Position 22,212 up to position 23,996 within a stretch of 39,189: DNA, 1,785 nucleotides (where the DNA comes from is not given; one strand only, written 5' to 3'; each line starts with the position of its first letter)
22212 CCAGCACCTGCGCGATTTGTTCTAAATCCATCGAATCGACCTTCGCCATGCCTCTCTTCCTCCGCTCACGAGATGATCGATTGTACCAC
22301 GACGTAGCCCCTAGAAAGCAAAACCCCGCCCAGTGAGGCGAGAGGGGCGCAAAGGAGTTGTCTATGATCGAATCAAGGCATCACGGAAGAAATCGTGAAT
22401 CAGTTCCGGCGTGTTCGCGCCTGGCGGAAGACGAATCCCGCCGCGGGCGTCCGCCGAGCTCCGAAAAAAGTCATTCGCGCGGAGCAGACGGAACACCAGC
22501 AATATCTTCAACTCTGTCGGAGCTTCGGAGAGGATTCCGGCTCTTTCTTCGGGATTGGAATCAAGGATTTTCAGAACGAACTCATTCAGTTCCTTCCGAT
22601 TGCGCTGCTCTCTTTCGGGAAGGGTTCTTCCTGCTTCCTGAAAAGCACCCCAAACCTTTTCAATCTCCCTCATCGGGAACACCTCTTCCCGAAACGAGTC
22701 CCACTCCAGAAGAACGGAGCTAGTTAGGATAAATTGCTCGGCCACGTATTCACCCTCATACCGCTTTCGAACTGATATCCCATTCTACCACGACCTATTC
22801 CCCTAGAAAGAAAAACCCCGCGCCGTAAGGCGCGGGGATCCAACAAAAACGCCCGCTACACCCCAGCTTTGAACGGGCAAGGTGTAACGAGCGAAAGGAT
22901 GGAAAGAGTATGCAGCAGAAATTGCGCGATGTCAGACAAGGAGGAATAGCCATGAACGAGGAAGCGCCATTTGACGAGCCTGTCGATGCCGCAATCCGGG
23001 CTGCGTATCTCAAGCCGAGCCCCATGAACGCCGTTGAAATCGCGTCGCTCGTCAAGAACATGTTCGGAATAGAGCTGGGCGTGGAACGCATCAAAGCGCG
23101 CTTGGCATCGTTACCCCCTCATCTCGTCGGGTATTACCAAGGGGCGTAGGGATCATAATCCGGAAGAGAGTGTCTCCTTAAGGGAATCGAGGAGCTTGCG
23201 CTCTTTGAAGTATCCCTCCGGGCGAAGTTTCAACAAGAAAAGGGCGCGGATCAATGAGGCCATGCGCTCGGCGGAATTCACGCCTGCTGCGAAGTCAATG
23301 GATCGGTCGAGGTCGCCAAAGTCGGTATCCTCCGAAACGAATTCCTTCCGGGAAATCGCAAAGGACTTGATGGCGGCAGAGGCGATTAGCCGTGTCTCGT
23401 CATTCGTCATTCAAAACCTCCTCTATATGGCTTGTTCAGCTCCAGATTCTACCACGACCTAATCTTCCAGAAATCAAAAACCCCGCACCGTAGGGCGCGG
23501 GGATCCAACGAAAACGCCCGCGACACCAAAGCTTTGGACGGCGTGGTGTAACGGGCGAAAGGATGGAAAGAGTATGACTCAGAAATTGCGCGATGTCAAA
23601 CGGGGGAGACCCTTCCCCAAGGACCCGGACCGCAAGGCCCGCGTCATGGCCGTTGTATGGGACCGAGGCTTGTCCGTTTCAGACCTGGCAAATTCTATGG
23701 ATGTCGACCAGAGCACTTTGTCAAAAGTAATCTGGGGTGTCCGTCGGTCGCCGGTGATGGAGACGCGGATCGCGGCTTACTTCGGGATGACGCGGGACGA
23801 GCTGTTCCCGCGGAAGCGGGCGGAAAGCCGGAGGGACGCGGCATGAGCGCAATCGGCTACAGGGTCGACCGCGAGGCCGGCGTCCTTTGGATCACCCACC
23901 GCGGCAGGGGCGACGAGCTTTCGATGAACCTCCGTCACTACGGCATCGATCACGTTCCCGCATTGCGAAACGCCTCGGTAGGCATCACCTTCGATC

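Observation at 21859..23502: Three minus-strand cargo genes, each with a near-identical terminator plus extended -10 promoter module, lie antisense in the early leader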

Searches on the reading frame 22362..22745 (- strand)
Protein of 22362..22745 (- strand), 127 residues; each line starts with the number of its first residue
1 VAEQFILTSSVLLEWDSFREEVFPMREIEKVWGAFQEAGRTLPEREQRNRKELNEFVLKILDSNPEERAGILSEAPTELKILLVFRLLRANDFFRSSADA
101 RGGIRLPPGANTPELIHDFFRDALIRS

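Call 8: search_protein_families(library=pfam, max_evalue=0.1, proteins=[window:22362-22745:-])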
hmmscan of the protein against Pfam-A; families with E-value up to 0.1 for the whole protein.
window:22362-22745:- (127 aa): 1 family
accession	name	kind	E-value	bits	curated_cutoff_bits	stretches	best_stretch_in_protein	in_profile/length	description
PF16523.10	betaPIX_CC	-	0.097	13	26.8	0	18-64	30-76/85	betaPIX coiled coil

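Call 9: search_protein_families(library=phrogs, max_evalue=0.1, proteins=[window:22362-22745:-])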
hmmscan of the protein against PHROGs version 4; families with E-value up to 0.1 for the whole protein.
window:22362-22745:- (127 aa): 0 families

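Call 19: find_homologous_proteins(query=window:22362-22745:-, max_evalue=0.01)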
Query window:22362-22745:- (127 aa): 1 proteins with E <= 0.01 among 39 candidates.
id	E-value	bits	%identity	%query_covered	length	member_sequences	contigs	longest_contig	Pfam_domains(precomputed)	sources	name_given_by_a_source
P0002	3.1e-76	271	100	100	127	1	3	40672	-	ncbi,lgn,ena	-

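Call 23: find_encoding_contigs(protein=P0002, flank=10000, max_places=10)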
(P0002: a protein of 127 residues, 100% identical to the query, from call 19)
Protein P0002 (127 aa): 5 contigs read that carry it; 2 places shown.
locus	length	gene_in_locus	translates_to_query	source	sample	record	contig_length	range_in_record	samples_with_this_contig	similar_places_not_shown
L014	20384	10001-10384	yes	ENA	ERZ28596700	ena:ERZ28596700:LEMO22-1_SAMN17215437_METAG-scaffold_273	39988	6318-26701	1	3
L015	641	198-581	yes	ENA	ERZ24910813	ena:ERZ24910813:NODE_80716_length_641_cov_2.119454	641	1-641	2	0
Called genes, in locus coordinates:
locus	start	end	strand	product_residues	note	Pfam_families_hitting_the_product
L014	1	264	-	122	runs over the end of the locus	-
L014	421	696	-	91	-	-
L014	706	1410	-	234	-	-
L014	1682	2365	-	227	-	PF10979:DUF2786, PF23771:DUF7168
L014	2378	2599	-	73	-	-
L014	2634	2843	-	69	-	PF12728:HTH_17 (weak)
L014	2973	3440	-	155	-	PF06252:GemA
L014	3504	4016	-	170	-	PF07352:Phage_Mu_Gam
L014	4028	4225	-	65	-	-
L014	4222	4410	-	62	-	-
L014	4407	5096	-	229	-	PF11300:DUF3102 (weak)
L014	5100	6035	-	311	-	PF13401:AAA_22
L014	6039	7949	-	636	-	PF13565:HTH_32 (weak), PF02914:DDE_2, PF00665:rve (weak), PF09299:Mu-transpos_C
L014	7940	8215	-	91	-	-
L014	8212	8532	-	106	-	PF14354:Lar_restr_allev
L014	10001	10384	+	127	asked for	-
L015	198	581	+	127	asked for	-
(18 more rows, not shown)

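Call 38: search_protein_families(library=padloc, max_evalue=1, proteins=[window:22362-22745:-])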
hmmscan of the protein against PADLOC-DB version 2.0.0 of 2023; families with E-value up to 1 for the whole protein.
window:22362-22745:- (127 aa): 0 families

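Call 39: search_protein_families(library=ncbifam, max_evalue=1, proteins=[window:22362-22745:-])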
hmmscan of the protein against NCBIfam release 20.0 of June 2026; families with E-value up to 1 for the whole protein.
window:22362-22745:- (127 aa): 0 families

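Call 46: predict_structure(protein=window:22362-22745:-)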
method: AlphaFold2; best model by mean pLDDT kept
length: 127 residues; sequences in the alignment: 1
mean_pLDDT: 76.6   pTM: 0.68
mean pLDDT of the five models: 76.6, 75.3, 71.0, 69.0, 65.5
residues with pLDDT >= 90: 13; 70-90: 76; 50-70: 31; < 50: 7
segments of 3 or more residues with pLDDT < 50: 1-7
pLDDT, mean of each block of 10 residues (from residue 1): 48 78 70 64 83 92 88 88 84 80 66 74 81
secondary structure, 60 per line:
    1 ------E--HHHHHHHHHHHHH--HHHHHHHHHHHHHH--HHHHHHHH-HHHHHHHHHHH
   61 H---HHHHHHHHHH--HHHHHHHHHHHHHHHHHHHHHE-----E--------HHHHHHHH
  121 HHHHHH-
elements in order: H10-22 H25-38 H41-48 H50-61 H65-74 H77-97 H113-126

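Call 51: fold_search(model_id=the predicted structure, library=pdb)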
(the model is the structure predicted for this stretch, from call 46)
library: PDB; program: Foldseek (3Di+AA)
matches with E <= 10: 23; with E <= 0.001: 0
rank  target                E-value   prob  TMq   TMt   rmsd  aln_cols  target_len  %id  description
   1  2l7n_MODEL_1_A        1.7e+00  0.16  0.32  0.27  10.3       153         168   16  Solution Structure of the R5 Domain of Talin (released 2011-12-14)
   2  6xbu_A                3.5e+00  0.08  0.30  0.09  14.0       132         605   14  polymerase domain of polymerase-theta (released 2021-06-09)
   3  4u2q_C                4.3e+00  0.08  0.23  0.05  11.0        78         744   19  Full-length AMPA subtype ionotropic glutamate receptor GluA2 in complex with partial agonist kainate (released 2014-08-20)
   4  8k91_A                4.5e+00  0.03  0.19  0.05  18.3       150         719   20  CryoEM structure of LonC S582A hepatmer with Lysozyme (released 2024-08-07)
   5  8qyy_A                5.3e+00  0.03  0.20  0.12  25.1       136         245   18  Zorya anti-bacteriophage defense system ZorAB, ZorA delta_435-729, ZorA tail tip deletion. (released 2024-11-06)
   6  2yf4_F                5.3e+00  0.02  0.15  0.15  15.2       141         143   15  Crystal structure of DR2231, the MazG-like protein from Deinococcus radiodurans, Apo structure (released 2011-07-06)
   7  6x1h_A                5.5e+00  0.03  0.19  0.14  17.8       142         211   16  Crystal structure of a guanine nucleotide exchange factor (GEF) domain from the Orientia tsutsugamushi protein OtDUB (released 2020-11-25)
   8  8a5a_U                5.8e+00  0.04  0.19  0.05  17.5        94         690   18  Structure of Arp4-Ies4-N-actin-Arp8-Ino80HSA subcomplex (A-module) of INO80 (released 2022-12-14)
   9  2yf3_F                5.8e+00  0.02  0.16  0.14  15.3       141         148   15  Crystal structure of DR2231, the MazG-like protein from Deinococcus radiodurans, complex with manganese (released 2011-07-06)
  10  6njm_A                6.5e+00  0.06  0.23  0.05  10.9        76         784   18  Architecture and subunit arrangement of native AMPA receptors (released 2019-04-24)
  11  5djr                  6.5e+00  0.01  0.15  0.09  13.8       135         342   16  Crystal structure of human FPPS in complex with biaryl compound 6 (released 2015-09-30)
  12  4u5d_C                7.2e+00  0.06  0.23  0.05  11.1        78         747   19  Crystal structure of GluA2, con-ikot-ikot snail toxin, partial agonist KA and postitive modulator (R,R)-2b complex (released 2014-08-13)
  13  4u5f_C                7.2e+00  0.06  0.23  0.05  11.1        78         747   19  Crystal structure of GluA2, con-ikot-ikot snail toxin, partial agonist KA and postitive modulator (R,R)-2b complex, Gl (released 2014-08-13)
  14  4u5e_C                7.9e+00  0.06  0.25  0.05  11.0        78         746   19  Crystal structure of GluA2 T625G, con-ikot-ikot snail toxin, partial agonist KA and postitive modulator (R,R)-2b compl (released 2014-08-13)
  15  4u5b_D                8.3e+00  0.05  0.23  0.05  11.3        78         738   18  Crystal structure of GluA2 A622T, con-ikot-ikot snail toxin, partial agonist KA and postitive modulator (R,R)-2b compl (released 2014-08-13)
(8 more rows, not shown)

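Call 52: fold_search(model_id=the predicted structure, library=viral)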
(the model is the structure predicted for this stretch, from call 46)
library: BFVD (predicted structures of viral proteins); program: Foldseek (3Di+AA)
matches with E <= 10: 53; with E <= 0.001: 0
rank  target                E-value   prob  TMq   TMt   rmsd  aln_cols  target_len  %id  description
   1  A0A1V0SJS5            2.1e+00  0.05  0.20  0.13  21.8       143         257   14  Uncharacterized protein [Klosneuvirus KNV1]
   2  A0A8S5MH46            2.2e+00  0.14  0.32  0.32   9.5       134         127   16  Uncharacterized protein [Siphoviridae sp. ct7es18]
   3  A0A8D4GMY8            3.4e+00  0.06  0.28  0.20  20.2       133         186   14  (no name in the UniProt tables at hand)
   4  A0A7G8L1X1            3.6e+00  0.07  0.25  0.23  13.5       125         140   12  Uncharacterized protein [Escherichia phage Mt1B1_P17]
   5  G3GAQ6                3.6e+00  0.03  0.18  0.08  15.2       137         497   10  Polyprotein (Fragment) [Potato virus Y]
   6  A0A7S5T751            3.8e+00  0.06  0.24  0.22  11.4       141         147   13  (no name in the UniProt tables at hand)
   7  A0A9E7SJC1            4.4e+00  0.06  0.27  0.26   8.8       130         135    8  (no name in the UniProt tables at hand)
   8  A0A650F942            4.9e+00  0.08  0.19  0.20  13.5        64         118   22  Uncharacterized protein [Acinetobacter phage vB_AbaM_Konradin]
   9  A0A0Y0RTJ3            5.1e+00  0.05  0.22  0.10   9.1        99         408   18  Helicase-primase subunit [Human herpesvirus 2]
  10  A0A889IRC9            5.4e+00  0.05  0.26  0.26  14.9       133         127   14  (no name in the UniProt tables at hand)
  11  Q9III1                5.4e+00  0.03  0.20  0.12  12.7       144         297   15  p52K [Frog adenovirus 1 (strain ATCC VR-896)]
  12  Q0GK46                6.0e+00  0.03  0.19  0.15  15.4       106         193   17  Putative silencing supressor [Strawberry chlorotic fleck-associated virus]
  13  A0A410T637            6.0e+00  0.03  0.15  0.15  17.8        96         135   14  Uncharacterized protein [Acinetobacter phage Henu6]
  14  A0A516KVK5            6.0e+00  0.02  0.17  0.03  19.2       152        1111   13  (no name in the UniProt tables at hand)
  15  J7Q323                6.3e+00  0.02  0.19  0.12  19.2       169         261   14  Uncharacterized protein [Alphaspiravirus yamagawaense]
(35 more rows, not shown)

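Call 72: search_solved_structures(query=window:22362-22745:-, max_evalue=1)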
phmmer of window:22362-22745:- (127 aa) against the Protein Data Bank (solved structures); distinct sequences matched with E-value up to 1: 2.
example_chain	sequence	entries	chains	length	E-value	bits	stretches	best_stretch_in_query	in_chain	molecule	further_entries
6ccf_A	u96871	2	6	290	0.19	15.1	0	43-71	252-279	Calcium/calmodulin-dependent protein kinase kinase 1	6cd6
3ty3_A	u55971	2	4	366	0.68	13.3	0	23-72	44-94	Probable homoisocitrate dehydrogenase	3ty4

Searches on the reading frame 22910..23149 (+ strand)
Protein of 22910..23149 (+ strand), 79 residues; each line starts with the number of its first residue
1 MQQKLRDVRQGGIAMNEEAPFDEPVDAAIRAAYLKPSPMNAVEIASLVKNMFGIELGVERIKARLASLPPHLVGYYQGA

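Call 8: search_protein_families(library=pfam, max_evalue=0.1, proteins=[window:22910-23149:+])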
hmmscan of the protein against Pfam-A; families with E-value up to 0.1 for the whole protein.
window:22910-23149:+ (79 aa): 0 families

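Call 9: search_protein_families(library=phrogs, max_evalue=0.1, proteins=[window:22910-23149:+])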
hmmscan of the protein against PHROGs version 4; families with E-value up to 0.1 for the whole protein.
window:22910-23149:+ (79 aa): 1 family
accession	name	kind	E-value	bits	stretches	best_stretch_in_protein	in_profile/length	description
phrog_20564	-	unknown function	0.053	14.9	1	29-62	24-57/71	-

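Call 38: search_protein_families(library=padloc, max_evalue=1, proteins=[window:22952-23149:+])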
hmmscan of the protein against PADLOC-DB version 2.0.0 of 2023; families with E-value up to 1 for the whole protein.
window:22952-23149:+ (65 aa): 0 families

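Call 39: search_protein_families(library=ncbifam, max_evalue=1, proteins=[window:22952-23149:+])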
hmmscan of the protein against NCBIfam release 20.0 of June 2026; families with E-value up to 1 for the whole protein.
window:22952-23149:+ (65 aa): 0 families

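Call 74: search_solved_structures(query=window:22952-23149:+, max_evalue=1)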
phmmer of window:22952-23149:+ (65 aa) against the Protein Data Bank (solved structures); distinct sequences matched with E-value up to 1: 0.

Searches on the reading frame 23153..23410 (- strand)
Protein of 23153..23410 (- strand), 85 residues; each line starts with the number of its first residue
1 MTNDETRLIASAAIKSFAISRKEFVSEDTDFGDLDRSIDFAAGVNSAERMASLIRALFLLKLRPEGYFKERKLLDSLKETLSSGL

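Call 8: search_protein_families(library=pfam, max_evalue=0.1, proteins=[window:23153-23410:-])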
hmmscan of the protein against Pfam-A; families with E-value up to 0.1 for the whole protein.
window:23153-23410:- (85 aa): 0 families

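Call 9: search_protein_families(library=phrogs, max_evalue=0.1, proteins=[window:23153-23410:-])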
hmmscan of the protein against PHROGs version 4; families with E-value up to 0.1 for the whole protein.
window:23153-23410:- (85 aa): 0 families

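Call 20: find_homologous_proteins(query=window:23153-23410:-, max_evalue=0.01)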
Query window:23153-23410:- (85 aa): 1 proteins with E <= 0.01 among 2 candidates.
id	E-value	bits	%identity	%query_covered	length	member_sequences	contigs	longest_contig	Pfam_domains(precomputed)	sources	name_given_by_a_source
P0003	8.9e-45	168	100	100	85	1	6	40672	-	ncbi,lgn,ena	-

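Call 22: find_encoding_contigs(protein=P0003, flank=10000, max_places=10)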
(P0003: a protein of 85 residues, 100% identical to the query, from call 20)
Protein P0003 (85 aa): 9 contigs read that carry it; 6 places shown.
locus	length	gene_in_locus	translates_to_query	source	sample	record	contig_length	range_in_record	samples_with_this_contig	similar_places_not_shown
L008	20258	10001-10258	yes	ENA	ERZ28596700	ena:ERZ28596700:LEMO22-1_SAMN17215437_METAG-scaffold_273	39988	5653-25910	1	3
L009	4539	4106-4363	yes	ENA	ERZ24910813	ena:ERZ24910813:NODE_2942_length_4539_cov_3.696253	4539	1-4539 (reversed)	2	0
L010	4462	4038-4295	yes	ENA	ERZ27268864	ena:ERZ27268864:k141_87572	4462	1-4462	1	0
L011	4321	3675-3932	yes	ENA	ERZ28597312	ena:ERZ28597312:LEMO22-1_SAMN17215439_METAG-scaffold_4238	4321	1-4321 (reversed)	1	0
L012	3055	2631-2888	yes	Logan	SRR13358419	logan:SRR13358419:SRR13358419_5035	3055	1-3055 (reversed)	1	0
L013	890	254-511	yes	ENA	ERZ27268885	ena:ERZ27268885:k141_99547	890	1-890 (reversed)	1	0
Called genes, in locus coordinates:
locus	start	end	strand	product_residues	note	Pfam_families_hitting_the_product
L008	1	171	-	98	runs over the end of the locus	-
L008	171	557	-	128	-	-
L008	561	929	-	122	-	-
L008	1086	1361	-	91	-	-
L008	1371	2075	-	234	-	-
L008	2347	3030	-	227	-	PF10979:DUF2786, PF23771:DUF7168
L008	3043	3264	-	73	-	-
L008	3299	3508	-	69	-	PF12728:HTH_17 (weak)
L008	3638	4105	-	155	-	PF06252:GemA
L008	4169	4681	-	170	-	PF07352:Phage_Mu_Gam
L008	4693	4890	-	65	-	-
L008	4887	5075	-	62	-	-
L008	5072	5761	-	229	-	PF11300:DUF3102 (weak)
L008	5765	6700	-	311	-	PF13401:AAA_22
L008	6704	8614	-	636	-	PF13565:HTH_32 (weak), PF02914:DDE_2, PF00665:rve (weak), PF09299:Mu-transpos_C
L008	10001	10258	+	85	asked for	-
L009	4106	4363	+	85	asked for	-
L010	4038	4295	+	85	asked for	-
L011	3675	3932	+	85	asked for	-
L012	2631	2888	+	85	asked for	-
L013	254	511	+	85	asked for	-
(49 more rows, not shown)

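Call 38: search_protein_families(library=padloc, max_evalue=1, proteins=[window:23153-23410:-])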
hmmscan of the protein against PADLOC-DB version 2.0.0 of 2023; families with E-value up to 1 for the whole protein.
window:23153-23410:- (85 aa): 0 families

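Call 39: search_protein_families(library=ncbifam, max_evalue=1, proteins=[window:23153-23410:-])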
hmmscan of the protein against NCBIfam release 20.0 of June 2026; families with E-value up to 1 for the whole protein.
window:23153-23410:- (85 aa): 0 families

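Call 73: search_solved_structures(query=window:23153-23410:-, max_evalue=1)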
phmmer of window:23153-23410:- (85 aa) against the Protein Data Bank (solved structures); distinct sequences matched with E-value up to 1: 1.
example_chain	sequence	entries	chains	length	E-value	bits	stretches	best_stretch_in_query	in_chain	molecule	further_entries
2lt3_A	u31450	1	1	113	0.78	14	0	30-81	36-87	Transcriptional regulator, CarD family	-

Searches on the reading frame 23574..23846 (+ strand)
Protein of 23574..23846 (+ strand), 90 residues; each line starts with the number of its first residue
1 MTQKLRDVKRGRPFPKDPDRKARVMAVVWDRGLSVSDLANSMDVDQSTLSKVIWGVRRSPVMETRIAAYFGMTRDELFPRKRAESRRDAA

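Call 8: search_protein_families(library=pfam, max_evalue=0.1, proteins=[window:23574-23846:+])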
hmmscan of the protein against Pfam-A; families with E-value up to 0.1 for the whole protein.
window:23574-23846:+ (90 aa): 8 families
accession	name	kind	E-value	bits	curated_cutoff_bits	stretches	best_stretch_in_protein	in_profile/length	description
PF13693.12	HTH_35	-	1.5e-06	28.5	25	1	21-80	4-61/75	Winged helix-turn-helix DNA-binding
PF13560.12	HTH_31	-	0.0082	16.9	27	1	31-76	13-60/64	Helix-turn-helix domain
PF01047.28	MarR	-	0.0092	16.3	24.6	1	32-53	17-38/59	MarR family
PF01381.28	HTH_3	-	0.011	16.2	23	1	31-60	8-36/55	Helix-turn-helix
PF01527.26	HTH_Tnp_1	-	0.025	15.2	24.1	1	20-51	11-42/75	Transposase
PF13936.12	HTH_38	-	0.028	14.6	27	1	28-53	16-41/44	Helix-turn-helix domain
PF01022.26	HTH_5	-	0.072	13.4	22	0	30-50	13-33/47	Bacterial regulatory protein, arsR family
PF12802.13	MarR_2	-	0.088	13.4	27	0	23-53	9-41/61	MarR family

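Call 9: search_protein_families(library=phrogs, max_evalue=0.1, proteins=[window:23574-23846:+])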
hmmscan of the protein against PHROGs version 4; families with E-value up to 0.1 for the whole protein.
window:23574-23846:+ (90 aa): 14 families
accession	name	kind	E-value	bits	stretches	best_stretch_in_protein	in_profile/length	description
phrog_769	-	transcription regulation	4e-07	31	1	20-87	12-77/89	transcriptional repressor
phrog_8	-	transcription regulation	5e-05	23.9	1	30-80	87-138/346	transcriptional regulator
phrog_2328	-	transcription regulation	0.00029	21.6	1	19-78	15-75/128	transcriptional repressor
phrog_17819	-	unknown function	0.00032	21.5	1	24-53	14-43/60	-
phrog_1468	-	transcription regulation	0.00066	20.3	1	31-75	19-63/67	transcriptional repressor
phrog_2967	-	transcription regulation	0.0086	16.6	1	21-84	12-76/225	transcriptional regulator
phrog_3919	-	unknown function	0.0089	17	1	22-67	16-61/136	-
phrog_7241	-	transcription regulation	0.017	16.2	1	24-77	66-120/122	transcriptional regulator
phrog_1373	-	transcription regulation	0.023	15.7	1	30-64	74-107/166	transcriptional regulator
phrog_664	-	DNA, RNA and nucleotide metabolism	0.04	14.8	1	6-65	73-133/210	DNA binding protein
phrog_1337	-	DNA, RNA and nucleotide metabolism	0.043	14.1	1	12-68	7-63/316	DNA binding protein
phrog_11138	-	unknown function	0.046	15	1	18-51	94-126/142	-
phrog_2439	-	transcription regulation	0.061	13.2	1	30-74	18-63/367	transcriptional regulator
phrog_11594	-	unknown function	0.065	13.9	1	27-79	85-138/199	-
